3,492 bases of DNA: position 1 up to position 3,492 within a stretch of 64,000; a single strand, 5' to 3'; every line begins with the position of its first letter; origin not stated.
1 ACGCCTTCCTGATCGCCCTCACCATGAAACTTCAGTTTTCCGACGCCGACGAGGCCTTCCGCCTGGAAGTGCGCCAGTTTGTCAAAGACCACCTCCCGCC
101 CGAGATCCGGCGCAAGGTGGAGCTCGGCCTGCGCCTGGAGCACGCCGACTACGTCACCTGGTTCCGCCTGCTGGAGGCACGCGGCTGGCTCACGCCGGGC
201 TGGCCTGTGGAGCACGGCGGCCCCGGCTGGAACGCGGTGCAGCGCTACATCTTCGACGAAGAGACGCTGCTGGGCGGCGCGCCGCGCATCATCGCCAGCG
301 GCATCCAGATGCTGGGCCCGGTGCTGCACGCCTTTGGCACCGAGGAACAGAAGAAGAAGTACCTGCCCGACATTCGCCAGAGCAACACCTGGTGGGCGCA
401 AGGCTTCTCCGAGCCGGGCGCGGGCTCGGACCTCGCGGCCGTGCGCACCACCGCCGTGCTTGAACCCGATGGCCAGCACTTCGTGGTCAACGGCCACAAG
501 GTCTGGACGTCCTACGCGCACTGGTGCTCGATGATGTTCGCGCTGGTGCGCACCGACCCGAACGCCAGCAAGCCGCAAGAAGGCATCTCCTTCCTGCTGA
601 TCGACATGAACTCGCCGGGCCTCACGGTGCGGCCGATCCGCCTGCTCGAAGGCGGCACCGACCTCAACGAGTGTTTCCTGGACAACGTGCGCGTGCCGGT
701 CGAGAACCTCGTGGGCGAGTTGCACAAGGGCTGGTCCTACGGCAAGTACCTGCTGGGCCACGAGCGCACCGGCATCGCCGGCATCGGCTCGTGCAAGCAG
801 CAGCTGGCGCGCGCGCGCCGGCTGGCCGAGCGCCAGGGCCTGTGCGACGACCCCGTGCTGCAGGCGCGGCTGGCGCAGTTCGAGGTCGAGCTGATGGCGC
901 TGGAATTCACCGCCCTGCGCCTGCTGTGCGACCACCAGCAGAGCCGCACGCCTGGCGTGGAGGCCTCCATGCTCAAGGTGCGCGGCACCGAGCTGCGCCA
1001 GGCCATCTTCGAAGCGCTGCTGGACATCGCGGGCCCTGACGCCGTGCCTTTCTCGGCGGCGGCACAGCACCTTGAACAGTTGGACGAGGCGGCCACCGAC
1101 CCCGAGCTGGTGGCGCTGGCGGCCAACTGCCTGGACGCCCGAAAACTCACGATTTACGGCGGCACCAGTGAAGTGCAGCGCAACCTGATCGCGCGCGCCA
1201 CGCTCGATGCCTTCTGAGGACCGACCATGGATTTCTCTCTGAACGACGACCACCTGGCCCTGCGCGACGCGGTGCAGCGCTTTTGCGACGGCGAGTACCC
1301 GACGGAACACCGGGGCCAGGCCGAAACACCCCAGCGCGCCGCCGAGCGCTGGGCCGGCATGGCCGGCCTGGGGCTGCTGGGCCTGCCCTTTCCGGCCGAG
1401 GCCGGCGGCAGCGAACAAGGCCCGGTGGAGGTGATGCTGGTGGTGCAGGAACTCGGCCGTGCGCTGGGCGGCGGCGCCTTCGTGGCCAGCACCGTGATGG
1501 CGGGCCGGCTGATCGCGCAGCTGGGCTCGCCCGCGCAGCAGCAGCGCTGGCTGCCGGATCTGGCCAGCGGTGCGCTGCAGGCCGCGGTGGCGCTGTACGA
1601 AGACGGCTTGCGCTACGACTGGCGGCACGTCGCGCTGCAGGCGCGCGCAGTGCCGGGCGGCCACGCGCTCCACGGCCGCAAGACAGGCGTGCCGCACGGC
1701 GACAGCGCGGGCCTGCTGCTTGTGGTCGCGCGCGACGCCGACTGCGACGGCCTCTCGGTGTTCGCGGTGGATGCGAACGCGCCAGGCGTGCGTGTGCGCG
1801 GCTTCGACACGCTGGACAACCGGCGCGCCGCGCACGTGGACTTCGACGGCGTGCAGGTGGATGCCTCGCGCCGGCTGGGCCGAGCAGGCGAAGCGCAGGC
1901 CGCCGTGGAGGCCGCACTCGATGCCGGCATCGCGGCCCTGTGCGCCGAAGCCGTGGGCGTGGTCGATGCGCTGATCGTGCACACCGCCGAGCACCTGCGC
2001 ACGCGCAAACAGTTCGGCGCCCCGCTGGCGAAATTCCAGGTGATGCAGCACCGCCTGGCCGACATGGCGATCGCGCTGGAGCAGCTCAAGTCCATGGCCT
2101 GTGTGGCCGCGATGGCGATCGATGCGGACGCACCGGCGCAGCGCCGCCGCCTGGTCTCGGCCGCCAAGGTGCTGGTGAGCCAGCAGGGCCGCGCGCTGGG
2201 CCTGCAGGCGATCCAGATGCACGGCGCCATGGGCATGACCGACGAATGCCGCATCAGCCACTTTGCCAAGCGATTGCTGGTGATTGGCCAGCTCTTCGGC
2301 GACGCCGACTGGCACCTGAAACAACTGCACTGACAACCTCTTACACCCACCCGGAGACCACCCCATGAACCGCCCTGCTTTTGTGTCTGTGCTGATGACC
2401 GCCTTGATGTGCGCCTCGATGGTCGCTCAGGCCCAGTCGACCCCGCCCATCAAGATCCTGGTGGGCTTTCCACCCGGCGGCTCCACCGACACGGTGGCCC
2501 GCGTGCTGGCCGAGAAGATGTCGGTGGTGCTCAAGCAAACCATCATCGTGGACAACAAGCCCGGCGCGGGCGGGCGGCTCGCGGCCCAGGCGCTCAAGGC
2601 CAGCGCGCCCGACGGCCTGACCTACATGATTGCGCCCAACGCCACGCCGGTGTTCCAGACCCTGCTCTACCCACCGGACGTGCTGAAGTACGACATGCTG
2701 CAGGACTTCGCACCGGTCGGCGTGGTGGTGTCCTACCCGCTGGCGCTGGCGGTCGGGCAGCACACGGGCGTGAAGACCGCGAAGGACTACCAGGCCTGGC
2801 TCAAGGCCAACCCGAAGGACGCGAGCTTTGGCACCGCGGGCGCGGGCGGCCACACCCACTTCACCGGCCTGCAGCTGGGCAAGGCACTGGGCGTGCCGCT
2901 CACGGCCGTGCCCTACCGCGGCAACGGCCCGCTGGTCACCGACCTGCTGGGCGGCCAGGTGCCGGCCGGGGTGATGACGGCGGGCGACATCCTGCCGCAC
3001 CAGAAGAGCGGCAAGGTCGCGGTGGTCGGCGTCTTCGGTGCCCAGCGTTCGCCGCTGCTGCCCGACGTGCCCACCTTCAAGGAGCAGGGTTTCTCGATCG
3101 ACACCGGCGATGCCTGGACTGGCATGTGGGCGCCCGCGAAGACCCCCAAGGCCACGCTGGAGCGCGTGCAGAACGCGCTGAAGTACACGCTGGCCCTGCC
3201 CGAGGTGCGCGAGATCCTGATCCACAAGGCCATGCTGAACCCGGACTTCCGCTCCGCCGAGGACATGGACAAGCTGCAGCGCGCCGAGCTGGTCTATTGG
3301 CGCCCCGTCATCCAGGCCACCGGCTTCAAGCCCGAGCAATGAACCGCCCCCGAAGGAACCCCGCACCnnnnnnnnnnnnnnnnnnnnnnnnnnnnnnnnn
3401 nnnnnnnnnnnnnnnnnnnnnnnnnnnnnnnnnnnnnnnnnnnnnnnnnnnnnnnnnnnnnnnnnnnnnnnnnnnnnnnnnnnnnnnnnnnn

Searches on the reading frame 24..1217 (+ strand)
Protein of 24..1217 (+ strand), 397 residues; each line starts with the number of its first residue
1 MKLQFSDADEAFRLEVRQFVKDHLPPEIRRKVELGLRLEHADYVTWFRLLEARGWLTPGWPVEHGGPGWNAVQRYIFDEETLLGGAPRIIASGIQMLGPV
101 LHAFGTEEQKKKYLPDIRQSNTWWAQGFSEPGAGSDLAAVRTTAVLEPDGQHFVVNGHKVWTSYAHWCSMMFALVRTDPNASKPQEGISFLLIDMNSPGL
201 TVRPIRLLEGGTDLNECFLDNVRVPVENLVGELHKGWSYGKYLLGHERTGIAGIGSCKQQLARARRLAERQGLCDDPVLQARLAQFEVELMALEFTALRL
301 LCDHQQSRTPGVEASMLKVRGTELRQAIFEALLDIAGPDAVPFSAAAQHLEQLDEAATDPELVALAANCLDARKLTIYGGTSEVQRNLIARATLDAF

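Call 38: search_protein_families(library=pfam, proteins=[window:24-1217:+], max_evalue=0.00001)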
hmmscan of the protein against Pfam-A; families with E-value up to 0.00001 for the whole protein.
window:24-1217:+ (397 aa): 3 families
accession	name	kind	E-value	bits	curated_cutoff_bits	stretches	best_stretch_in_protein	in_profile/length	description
PF00441.29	Acyl-CoA_dh_1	-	2.4e-19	70.4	22.4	1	235-393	2-149/150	Acyl-CoA dehydrogenase, C-terminal domain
PF02770.24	Acyl-CoA_dh_M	-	3.3e-19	69.3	33.3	1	125-221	1-96/97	Acyl-CoA dehydrogenase, middle domain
PF02771.21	Acyl-CoA_dh_N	-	2.5e-16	60.5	22.9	1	7-117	2-109/113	Acyl-CoA dehydrogenase, N-terminal domain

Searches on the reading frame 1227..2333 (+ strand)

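Call 38: search_protein_families(library=pfam, proteins=[window:1227-2333:+], max_evalue=0.00001)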
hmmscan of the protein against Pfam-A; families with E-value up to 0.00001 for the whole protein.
window:1227-2333:+ (368 aa): 3 families
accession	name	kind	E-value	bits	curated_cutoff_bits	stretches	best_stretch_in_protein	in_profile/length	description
PF02771.21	Acyl-CoA_dh_N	-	7.5e-24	84.7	22.9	1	7-115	2-112/113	Acyl-CoA dehydrogenase, N-terminal domain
PF00441.29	Acyl-CoA_dh_1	-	1.4e-23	84.2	22.4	1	227-364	7-142/150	Acyl-CoA dehydrogenase, C-terminal domain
PF02770.24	Acyl-CoA_dh_M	-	1.2e-07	32.2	33.3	1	123-207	4-95/97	Acyl-CoA dehydrogenase, middle domain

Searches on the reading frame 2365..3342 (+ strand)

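Call 38: search_protein_families(library=pfam, proteins=[window:2365-3342:+], max_evalue=0.00001)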
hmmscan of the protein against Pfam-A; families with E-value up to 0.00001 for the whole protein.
window:2365-3342:+ (325 aa): 1 family
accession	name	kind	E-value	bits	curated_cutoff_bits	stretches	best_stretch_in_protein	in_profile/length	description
PF03401.19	TctC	-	1.7e-53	182.3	27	1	44-320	1-273/274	Tripartite tricarboxylate transporter family receptor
